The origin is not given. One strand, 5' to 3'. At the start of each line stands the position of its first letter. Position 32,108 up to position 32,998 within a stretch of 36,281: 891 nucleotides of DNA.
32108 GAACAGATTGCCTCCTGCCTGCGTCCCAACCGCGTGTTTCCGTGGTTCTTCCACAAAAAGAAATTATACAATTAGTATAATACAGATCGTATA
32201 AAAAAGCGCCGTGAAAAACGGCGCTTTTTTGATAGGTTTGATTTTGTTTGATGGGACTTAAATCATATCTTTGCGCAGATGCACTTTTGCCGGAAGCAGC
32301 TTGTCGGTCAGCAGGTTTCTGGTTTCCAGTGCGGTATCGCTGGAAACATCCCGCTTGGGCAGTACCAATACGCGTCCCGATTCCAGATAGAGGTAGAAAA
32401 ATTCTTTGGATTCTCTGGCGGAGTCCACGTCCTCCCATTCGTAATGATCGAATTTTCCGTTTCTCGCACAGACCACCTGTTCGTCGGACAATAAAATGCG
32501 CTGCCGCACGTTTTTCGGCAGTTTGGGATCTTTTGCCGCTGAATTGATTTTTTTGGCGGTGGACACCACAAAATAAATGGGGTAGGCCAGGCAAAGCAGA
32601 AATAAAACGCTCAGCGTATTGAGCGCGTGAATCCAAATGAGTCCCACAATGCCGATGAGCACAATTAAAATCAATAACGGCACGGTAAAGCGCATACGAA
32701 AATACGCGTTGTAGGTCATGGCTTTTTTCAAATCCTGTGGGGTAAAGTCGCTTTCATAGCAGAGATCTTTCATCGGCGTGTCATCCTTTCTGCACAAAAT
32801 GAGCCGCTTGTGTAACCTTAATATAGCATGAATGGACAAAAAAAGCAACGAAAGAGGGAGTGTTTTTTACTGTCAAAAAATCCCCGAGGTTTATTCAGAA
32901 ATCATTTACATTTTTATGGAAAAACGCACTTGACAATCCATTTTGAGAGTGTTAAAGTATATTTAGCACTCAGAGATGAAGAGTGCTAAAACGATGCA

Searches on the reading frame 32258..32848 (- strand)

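Call 24: search_protein_families(library=pfam, proteins=[window:32258-32848:-], max_evalue=0.01)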
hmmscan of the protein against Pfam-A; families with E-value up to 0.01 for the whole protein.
window:32258-32848:- (196 aa): 2 families
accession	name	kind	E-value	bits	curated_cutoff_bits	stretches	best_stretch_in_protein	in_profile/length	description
PF14317.12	YcxB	-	6.9e-09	35.8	23.3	1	128-171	10-51/61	YcxB-like protein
PF14018.11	DUF4234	-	0.0032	18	25.3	0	88-107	16-35/70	Domain of unknown function (DUF4234)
